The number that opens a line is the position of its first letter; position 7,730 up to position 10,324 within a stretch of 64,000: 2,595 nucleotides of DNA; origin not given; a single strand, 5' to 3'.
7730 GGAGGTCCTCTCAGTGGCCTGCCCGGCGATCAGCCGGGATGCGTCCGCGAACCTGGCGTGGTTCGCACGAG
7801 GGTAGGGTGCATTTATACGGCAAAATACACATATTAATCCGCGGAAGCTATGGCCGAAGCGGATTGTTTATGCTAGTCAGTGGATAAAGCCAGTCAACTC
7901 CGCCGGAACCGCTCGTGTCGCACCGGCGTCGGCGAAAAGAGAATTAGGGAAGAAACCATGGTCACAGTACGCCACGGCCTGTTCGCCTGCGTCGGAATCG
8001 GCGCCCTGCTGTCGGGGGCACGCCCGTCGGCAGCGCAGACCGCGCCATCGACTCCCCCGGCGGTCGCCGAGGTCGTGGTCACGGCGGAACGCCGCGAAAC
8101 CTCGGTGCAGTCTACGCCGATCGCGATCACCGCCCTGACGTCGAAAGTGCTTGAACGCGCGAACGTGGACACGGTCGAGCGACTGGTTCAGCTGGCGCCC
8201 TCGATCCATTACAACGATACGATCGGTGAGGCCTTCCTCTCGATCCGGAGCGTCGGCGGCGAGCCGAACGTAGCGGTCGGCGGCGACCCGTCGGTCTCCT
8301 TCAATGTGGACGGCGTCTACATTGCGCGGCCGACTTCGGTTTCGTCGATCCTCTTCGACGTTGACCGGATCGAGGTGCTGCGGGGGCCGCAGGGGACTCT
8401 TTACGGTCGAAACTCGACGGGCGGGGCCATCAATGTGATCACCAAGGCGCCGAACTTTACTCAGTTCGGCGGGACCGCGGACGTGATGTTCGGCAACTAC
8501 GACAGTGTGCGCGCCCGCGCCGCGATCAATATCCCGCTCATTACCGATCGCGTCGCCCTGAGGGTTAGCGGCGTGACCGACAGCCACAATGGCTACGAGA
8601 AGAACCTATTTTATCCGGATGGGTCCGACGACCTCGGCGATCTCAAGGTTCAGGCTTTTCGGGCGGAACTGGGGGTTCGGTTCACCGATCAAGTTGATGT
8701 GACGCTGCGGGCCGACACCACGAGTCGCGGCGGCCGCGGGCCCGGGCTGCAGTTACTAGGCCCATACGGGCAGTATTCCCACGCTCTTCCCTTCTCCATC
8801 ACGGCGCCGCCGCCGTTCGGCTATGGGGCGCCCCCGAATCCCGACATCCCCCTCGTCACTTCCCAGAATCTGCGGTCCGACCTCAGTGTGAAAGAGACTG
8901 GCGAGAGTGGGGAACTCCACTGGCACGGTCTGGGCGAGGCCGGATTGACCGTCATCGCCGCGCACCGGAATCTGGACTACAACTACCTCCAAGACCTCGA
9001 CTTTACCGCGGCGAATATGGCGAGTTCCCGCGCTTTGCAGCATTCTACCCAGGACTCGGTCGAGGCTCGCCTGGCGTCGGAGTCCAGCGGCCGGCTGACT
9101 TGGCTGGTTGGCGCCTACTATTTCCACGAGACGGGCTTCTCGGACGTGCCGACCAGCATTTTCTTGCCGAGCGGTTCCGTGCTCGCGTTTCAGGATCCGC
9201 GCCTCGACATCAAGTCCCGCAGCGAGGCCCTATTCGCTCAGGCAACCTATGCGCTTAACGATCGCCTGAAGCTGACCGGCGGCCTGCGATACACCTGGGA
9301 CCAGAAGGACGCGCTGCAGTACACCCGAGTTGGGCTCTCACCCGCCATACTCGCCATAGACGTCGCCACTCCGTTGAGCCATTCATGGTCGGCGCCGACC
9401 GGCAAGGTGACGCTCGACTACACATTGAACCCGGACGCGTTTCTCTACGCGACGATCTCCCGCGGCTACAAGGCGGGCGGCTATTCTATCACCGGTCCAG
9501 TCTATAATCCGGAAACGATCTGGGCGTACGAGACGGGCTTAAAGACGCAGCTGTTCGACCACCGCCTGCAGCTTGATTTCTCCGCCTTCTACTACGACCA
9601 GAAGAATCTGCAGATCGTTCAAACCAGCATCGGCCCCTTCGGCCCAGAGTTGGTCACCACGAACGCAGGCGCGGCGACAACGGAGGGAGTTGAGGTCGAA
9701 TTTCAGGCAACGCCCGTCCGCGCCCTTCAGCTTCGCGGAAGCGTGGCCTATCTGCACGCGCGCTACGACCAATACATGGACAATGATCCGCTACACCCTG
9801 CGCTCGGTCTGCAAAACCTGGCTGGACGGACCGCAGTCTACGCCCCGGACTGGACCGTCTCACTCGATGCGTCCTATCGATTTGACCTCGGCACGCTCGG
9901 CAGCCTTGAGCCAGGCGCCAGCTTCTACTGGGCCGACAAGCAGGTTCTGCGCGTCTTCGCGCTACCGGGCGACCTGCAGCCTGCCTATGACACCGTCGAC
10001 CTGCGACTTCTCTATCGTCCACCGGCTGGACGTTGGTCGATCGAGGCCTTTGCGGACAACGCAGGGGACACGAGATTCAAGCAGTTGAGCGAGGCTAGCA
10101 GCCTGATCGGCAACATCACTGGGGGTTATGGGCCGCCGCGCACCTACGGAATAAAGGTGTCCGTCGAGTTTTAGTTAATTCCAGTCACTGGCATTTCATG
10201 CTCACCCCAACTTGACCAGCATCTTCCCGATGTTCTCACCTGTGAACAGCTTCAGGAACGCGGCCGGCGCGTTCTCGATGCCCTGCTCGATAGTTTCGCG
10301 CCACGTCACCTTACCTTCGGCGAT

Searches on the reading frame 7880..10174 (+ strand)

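Call 67: search_protein_families(library=pfam, proteins=[window:7880-10174:+], max_evalue=0.01)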
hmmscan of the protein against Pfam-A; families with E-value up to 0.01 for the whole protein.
window:7880-10174:+ (764 aa): 2 families
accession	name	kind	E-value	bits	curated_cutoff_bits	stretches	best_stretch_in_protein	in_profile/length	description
PF00593.30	TonB_dep_Rec_b-barrel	-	7.1e-42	145.2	27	1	364-727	83-435/436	TonB dependent receptor-like, beta-barrel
PF07715.20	Plug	-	8.3e-14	52.4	23.9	1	76-183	2-107/107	TonB-dependent Receptor Plug Domain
